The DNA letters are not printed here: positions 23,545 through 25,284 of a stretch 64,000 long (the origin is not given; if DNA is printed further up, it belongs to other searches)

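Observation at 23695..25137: A complete PhoU protein fused to a sensor-less histidine kinase inside the pst operon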

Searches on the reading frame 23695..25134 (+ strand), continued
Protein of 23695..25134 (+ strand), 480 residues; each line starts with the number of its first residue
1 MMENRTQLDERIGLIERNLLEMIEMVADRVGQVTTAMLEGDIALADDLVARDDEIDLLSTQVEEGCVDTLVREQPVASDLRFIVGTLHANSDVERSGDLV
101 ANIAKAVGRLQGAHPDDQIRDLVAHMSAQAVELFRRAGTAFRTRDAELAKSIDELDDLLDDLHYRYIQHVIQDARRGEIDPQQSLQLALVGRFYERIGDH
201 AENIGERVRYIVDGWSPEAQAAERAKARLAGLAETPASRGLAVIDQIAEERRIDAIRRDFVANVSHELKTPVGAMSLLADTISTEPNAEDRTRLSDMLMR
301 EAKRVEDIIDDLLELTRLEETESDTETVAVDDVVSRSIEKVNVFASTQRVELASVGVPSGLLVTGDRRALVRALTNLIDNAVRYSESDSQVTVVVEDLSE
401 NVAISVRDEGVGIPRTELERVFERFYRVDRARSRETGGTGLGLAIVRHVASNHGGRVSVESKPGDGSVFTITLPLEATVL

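Call 23: find_related_loci(query=A1, collection=genome_contigs, flank=8000)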
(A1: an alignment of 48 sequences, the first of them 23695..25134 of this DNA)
Query A1 (480 aa) in genome_contigs; peptide patterns used: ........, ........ (x = any residue, [..] = any of these).
600 stretches matched a pattern (row limit reached: there are more); 597 encode a relative of the query (tblastn E <= 1e-3); the best 80 are kept; 80 distinct loci.
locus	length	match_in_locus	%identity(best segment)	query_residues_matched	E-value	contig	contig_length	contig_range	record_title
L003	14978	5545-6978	63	1-474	2e-179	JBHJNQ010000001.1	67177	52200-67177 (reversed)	MAG: Acidimicrobiales bacterium isolate al_S4C133_1 S4Ck119_203127, whole genome shotgun sequence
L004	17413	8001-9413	62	10-479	5e-177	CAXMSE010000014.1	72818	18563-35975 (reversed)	MAG: uncultured Gammaproteobacteria bacterium isolate 07C-BC-St07_bin.28.orig genome assembly, contig: k141_1043714, who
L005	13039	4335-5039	52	241-474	6e-68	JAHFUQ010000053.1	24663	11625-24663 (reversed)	MAG: Acidimicrobiia bacterium isolate nzgw83 NODE_1837_length_24664_cov_4.454590, whole genome shotgun sequence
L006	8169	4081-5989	53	4-474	2e-67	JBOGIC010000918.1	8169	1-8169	MAG: Acidimicrobiales bacterium isolate SC-S_metawrap_bin.3 k127_7531667, whole genome shotgun sequence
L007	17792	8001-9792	53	43-474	5e-67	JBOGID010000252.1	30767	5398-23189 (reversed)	MAG: Acidimicrobiales bacterium isolate M3-S_metabat2.bin.145 k127_4228450, whole genome shotgun sequence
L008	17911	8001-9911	53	1-474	9e-67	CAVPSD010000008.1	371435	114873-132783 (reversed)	MAG: uncultured Acidimicrobiales bacterium isolate MFD10007.bin.2.165 genome assembly, contig: contig_21744, whole genom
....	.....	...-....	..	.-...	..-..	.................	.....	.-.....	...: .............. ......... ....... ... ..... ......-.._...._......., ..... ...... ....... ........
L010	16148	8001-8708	48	241-475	1e-62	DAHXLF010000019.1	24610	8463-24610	MAG TPA_asm: Acidimicrobiales bacterium isolate clean1589 NODE_19_length_24610_cov_6.800228, whole genome shotgun sequen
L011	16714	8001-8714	51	241-475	3e-62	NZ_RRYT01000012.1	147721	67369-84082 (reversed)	Thermomonospora catenispora strain 3-22-3 Scaffold12, whole genome shotgun sequence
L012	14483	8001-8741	47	241-475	2e-62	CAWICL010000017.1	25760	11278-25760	MAG: uncultured Acidimicrobiaceae bacterium isolate MFD01223.bin.2.40 genome assembly, contig: contig_110972, whole geno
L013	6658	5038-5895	47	205-473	3e-62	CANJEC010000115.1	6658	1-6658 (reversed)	MAG: Actinobacteria bacterium isolate RH-23may17-100 genome assembly, contig: RH-23may17-C97589, whole genome shotgun se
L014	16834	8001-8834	47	206-475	6e-62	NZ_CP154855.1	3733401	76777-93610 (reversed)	Georgenia sp. 1P01AC chromosome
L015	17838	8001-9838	53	1-474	7e-62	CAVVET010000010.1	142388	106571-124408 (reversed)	MAG: uncultured Acidimicrobiales bacterium isolate MFD02242.bin.2.229 genome assembly, contig: contig_25923, whole genom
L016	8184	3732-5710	48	1-474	7e-62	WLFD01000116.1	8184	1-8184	MAG: Actinomycetota bacterium isolate UFOp-RE-20APR16-422 RE-20APR16-422-c116, whole genome shotgun sequence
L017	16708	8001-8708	47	241-475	7e-62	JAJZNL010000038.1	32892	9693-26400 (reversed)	MAG: Actinomycetes bacterium isolate MAS3.bin91 NODE_2501_length_32892_cov_4.205402, whole genome shotgun sequence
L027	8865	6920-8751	48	1-474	2e-57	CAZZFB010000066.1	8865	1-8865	MAG TPA_asm: uncultured Bifidobacterium sp. isolate SRP193358_co1_799 genome assembly, contig: NODE_23891_length_8865_co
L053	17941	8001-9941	45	3-475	4e-54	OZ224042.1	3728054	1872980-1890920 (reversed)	MAG: Acidimicrobiales bacterium isolate 5fd421f4-4967-4565-8d05-0d282dd64fa1 genome assembly, chromosome: 1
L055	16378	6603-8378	45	26-474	3e-54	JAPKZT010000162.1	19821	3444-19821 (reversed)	MAG: Actinomycetota bacterium isolate LacPavin_0818_WC50_MAG_48_10 LacPavin_0818_WC50_scaffold_683993, whole genome shot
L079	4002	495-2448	46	2-475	1e-48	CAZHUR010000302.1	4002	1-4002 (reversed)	MAG TPA_asm: uncultured Acidimicrobiales bacterium isolate SRP114822_co3_62 genome assembly, contig: NODE_5112_length_40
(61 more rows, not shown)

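Call 25: search_protein_representatives(protein=window:23695-25134:+)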
Query: 480 residues. Proteins with E-value up to 0.001 (for the whole library): 1484096; up to 1e-10: 938353; up to 1e-30: 24835. The best 150 are listed.
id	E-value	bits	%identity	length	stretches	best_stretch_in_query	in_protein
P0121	2.1e-146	504.8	56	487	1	7-476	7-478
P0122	2.8e-122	425.4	49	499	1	4-475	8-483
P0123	1.9e-106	373.2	42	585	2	204-475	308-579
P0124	2.7e-106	372.7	62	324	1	158-471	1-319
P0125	7.0e-103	361.4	45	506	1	11-475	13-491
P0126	4.3e-94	332.5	44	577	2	237-471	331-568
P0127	7.2e-92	325.2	32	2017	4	224-475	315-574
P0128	1.9e-74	267.7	48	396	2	194-474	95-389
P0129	1.7e-69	251.4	33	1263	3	252-474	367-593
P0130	2.9e-67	244.1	32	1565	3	242-477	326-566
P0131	1.7e-66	241.5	36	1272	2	247-475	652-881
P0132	2.8e-66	240.9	55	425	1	240-475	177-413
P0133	2.7e-65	237.6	71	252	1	3-173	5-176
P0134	6.7e-65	236.3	52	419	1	234-476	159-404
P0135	8.2e-65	236.0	53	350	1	237-477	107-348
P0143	2.7e-63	231.0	54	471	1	241-475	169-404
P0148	6.5e-63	229.7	72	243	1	3-164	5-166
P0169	1.8e-61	225.0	42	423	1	98-475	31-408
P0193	5.7e-60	220.1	37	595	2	229-473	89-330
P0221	4.4e-59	217.1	51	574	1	240-477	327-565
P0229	6.0e-59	216.7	38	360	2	242-474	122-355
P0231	6.5e-59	216.6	53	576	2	240-394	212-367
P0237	9.3e-59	216.1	45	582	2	291-477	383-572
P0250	3.6e-58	214.1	50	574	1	241-474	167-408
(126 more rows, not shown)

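Call 26: search_protein_families(library=pfam, proteins=[P0121, P0122, P0123, P0125, P0126, P0127, P0128, P0169, P0132, P0134], max_evalue=0.001)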
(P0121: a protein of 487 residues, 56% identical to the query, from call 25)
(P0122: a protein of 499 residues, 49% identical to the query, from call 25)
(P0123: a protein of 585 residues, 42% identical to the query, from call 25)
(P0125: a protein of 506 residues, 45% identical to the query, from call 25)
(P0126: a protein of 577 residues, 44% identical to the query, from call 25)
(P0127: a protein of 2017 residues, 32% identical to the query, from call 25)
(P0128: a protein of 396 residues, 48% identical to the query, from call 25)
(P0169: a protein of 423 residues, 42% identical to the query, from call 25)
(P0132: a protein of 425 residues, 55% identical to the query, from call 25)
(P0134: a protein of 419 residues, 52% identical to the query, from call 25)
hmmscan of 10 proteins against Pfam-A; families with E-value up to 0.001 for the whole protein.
P0121 (487 aa): 5 families
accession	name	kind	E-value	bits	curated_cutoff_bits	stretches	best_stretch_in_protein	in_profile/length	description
PF02518.31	HATPase_c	-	3.3e-31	108.4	26.4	1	368-478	2-110/111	Histidine kinase-, DNA gyrase B-, and HSP90-like ATPase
PF01895.24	PhoU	-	3.5e-25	88.6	23.5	2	124-208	2-89/89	PhoU domain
PF00512.31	HisKA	-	2.2e-18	66.5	26.9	1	259-322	2-65/66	His Kinase A (phospho-acceptor) domain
PF13581.12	HATPase_c_2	-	9.7e-05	22.8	27.4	1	372-456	32-113/127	Histidine kinase-like ATPase domain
PF13589.12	HATPase_c_3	-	0.00043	20.7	25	0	373-445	4-77/137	Histidine kinase-, DNA gyrase B-, and HSP90-like ATPase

P0122 (499 aa): 3 families
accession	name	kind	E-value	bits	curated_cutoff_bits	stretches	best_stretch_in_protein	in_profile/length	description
PF01895.24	PhoU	-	6.9e-31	106.9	23.5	2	23-109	1-87/89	PhoU domain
PF02518.31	HATPase_c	-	2.2e-30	105.8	26.4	1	373-483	1-109/111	Histidine kinase-, DNA gyrase B-, and HSP90-like ATPase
PF00512.31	HisKA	-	3.3e-15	56.3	26.9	1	264-328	2-66/66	His Kinase A (phospho-acceptor) domain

P0123 (585 aa): 5 families
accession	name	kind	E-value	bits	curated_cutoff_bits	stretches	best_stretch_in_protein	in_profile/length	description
PF01895.24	PhoU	-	1.3e-34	118.8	23.5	2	20-107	1-88/89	PhoU domain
PF02518.31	HATPase_c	-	6.1e-31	107.6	26.4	1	470-579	2-109/111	Histidine kinase-, DNA gyrase B-, and HSP90-like ATPase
PF00512.31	HisKA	-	5.2e-13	49.3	26.9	1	359-424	1-66/66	His Kinase A (phospho-acceptor) domain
PF13581.12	HATPase_c_2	-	2.6e-05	24.7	27.4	1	474-562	32-113/127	Histidine kinase-like ATPase domain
PF14501.12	HATPase_c_5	-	0.00097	19.5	22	0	474-567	6-92/102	GHKL domain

P0125 (506 aa): 4 families
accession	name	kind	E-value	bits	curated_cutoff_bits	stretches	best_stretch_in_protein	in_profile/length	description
PF01895.24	PhoU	-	2.6e-36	124.3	23.5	2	22-108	2-88/89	PhoU domain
PF02518.31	HATPase_c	-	7.9e-30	104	26.4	1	381-492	1-110/111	Histidine kinase-, DNA gyrase B-, and HSP90-like ATPase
PF00512.31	HisKA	-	1.5e-13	51.1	26.9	1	265-335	2-65/66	His Kinase A (phospho-acceptor) domain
PF13581.12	HATPase_c_2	-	0.00013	22.4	27.4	1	385-467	31-110/127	Histidine kinase-like ATPase domain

P0126 (577 aa): 5 families
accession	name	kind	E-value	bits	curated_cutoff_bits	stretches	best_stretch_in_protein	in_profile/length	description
PF02518.31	HATPase_c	-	3.8e-30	105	26.4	1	462-572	1-109/111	Histidine kinase-, DNA gyrase B-, and HSP90-like ATPase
PF01895.24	PhoU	-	1.6e-28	99.3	23.5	2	123-205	4-89/89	PhoU domain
PF00512.31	HisKA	-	7.5e-14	52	26.9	1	351-415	2-66/66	His Kinase A (phospho-acceptor) domain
PF13581.12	HATPase_c_2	-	9.9e-05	22.8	27.4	1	465-569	30-126/127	Histidine kinase-like ATPase domain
PF02502.23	LacAB_rpiB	-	0.00062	20.2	24.7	0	469-510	28-69/138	Ribose/Galactose Isomerase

P0127 (2017 aa): 9 families
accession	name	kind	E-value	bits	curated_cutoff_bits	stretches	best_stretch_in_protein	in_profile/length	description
PF02518.31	HATPase_c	-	3.6e-120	394.9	26.4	4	1480-1588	2-109/111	Histidine kinase-, DNA gyrase B-, and HSP90-like ATPase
PF00512.31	HisKA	-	2.1e-58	194.7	26.9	4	780-852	1-66/66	His Kinase A (phospho-acceptor) domain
PF00072.30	Response_reg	-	1.6e-52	176.8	30.2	2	1637-1748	1-111/111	Response regulator receiver domain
PF13581.12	HATPase_c_2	-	2.4e-17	63.6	27.4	0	1895-1976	30-111/127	Histidine kinase-like ATPase domain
PF13589.12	HATPase_c_3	-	3.2e-13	50.3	25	1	1897-1970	3-80/137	Histidine kinase-, DNA gyrase B-, and HSP90-like ATPase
PF13185.12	GAF_2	-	1.6e-09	38.5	28.6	1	1212-1346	14-135/136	GAF domain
PF14501.12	HATPase_c_5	-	8.9e-08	32.4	22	0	903-990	6-89/102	GHKL domain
PF08448.16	PAS_4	-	1.8e-05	25.3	23.1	0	1087-1178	20-108/110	PAS fold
PF13492.12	GAF_3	-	0.00014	22.7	27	0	206-331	22-129/129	GAF domain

P0128 (396 aa): 4 families
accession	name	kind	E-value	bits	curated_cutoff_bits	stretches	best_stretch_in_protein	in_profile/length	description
PF02518.31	HATPase_c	-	8.5e-33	113.6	26.4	1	280-390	1-109/111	Histidine kinase-, DNA gyrase B-, and HSP90-like ATPase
PF01895.24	PhoU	-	7.5e-21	74.7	23.5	1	21-109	1-89/89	PhoU domain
PF00512.31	HisKA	-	1.4e-14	54.3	26.9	1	164-235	2-66/66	His Kinase A (phospho-acceptor) domain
PF13581.12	HATPase_c_2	-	1.3e-06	28.9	27.4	1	281-386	28-125/127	Histidine kinase-like ATPase domain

P0169 (423 aa): 5 families
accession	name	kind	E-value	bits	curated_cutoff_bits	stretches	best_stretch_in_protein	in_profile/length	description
PF02518.31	HATPase_c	-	4.5e-31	108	26.4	1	298-408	1-109/111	Histidine kinase-, DNA gyrase B-, and HSP90-like ATPase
PF00512.31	HisKA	-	3.3e-16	59.5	26.9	1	189-253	2-66/66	His Kinase A (phospho-acceptor) domain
PF08448.16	PAS_4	-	5e-05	23.9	23.1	1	95-184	7-110/110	PAS fold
PF13581.12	HATPase_c_2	-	0.00031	21.2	27.4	1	300-404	29-125/127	Histidine kinase-like ATPase domain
PF13589.12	HATPase_c_3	-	0.00098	19.6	25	0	304-376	4-77/137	Histidine kinase-, DNA gyrase B-, and HSP90-like ATPase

P0132 (425 aa): 6 families
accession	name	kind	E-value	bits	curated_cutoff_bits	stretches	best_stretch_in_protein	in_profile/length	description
PF02518.31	HATPase_c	-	8.8e-33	113.5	26.4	1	303-413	1-109/111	Histidine kinase-, DNA gyrase B-, and HSP90-like ATPase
PF00512.31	HisKA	-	1.2e-15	57.7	26.9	1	194-258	2-66/66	His Kinase A (phospho-acceptor) domain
PF13581.12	HATPase_c_2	-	3.3e-07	30.8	27.4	1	307-391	31-112/127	Histidine kinase-like ATPase domain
PF13589.12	HATPase_c_3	-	1e-05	26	25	1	308-383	3-79/137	Histidine kinase-, DNA gyrase B-, and HSP90-like ATPase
PF08448.16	PAS_4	-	1.4e-05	25.7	23.1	1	96-189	3-110/110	PAS fold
PF14501.12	HATPase_c_5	-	0.00027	21.2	22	1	307-402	5-93/102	GHKL domain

P0134 (419 aa): 4 families
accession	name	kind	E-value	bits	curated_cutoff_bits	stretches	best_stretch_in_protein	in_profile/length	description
PF02518.31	HATPase_c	-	1.6e-32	112.7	26.4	1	290-404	1-110/111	Histidine kinase-, DNA gyrase B-, and HSP90-like ATPase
PF00512.31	HisKA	-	1.2e-15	57.8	26.9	1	182-244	2-64/66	His Kinase A (phospho-acceptor) domain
PF13581.12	HATPase_c_2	-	0.00011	22.6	27.4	0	302-384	39-113/127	Histidine kinase-like ATPase domain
PF14501.12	HATPase_c_5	-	0.00037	20.8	22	1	294-392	5-93/102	GHKL domain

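Call 29: predict_structure(alignment_id=A1)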
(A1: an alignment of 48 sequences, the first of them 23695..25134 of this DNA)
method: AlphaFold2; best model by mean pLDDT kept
length: 480 residues; sequences in the alignment: 48
mean_pLDDT: 78.4   pTM: 0.50
mean pLDDT of the five models: 78.4, 76.8, 76.7, 73.9, 71.9
residues with pLDDT >= 90: 164; 70-90: 186; 50-70: 79; < 50: 51
segments of 3 or more residues with pLDDT < 50: 235-258, 425-439
pLDDT, mean of each block of 10 residues (from residue 1): 69 96 98 93 92 93 89 81 90 93 81 75 96 97 94 91 86 76 75 92 93 79 72 48 39 42 54 68 86 81 69 63 78 92 84 89 90 86 80 90 87 53 43 40 72 81 77 73
secondary structure, 60 per line:
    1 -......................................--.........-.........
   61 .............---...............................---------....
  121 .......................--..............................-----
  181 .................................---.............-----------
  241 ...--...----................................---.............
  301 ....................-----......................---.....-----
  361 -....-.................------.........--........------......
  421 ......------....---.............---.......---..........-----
elements in order: H2-39 H42-50 H52-73 H77-107 H117-143 H146-175 H181-213 H217-229 E241-243 H253-284 H288-320 E326-329 H330-347 E351-355 E362-365 H367-383 E390-398 E401-408 H415-426 H433-436 H440-452 E456-462 E466-475

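Call 35: list_cluster_members(proteins=[P0121, P0122, P0123, P0125, P0126, P0128])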
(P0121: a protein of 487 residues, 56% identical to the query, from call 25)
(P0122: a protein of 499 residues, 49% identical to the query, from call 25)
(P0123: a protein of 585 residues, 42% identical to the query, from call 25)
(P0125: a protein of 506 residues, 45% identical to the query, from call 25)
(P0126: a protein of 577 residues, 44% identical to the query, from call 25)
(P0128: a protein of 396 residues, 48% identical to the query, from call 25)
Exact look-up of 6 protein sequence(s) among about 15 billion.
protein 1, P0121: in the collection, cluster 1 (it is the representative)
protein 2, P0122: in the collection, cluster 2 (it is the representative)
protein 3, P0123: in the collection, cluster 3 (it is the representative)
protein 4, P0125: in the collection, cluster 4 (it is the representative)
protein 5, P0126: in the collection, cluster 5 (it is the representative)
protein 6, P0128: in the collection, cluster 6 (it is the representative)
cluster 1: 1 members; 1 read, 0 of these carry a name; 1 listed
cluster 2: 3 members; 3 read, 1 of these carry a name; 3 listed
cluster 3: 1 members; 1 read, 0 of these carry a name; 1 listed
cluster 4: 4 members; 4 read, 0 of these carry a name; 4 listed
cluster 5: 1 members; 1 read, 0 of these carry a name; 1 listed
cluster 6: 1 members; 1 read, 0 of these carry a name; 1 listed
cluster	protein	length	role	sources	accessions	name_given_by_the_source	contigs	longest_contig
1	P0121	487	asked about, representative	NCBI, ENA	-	-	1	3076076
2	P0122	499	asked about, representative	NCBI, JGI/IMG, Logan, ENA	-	-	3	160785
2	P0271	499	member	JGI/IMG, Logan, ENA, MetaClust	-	\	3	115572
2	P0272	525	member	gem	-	-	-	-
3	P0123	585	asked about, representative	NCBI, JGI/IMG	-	-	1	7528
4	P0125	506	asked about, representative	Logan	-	-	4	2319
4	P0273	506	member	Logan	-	-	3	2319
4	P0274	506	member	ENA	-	-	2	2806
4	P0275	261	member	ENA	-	-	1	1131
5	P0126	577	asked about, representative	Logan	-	-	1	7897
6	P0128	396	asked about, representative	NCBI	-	-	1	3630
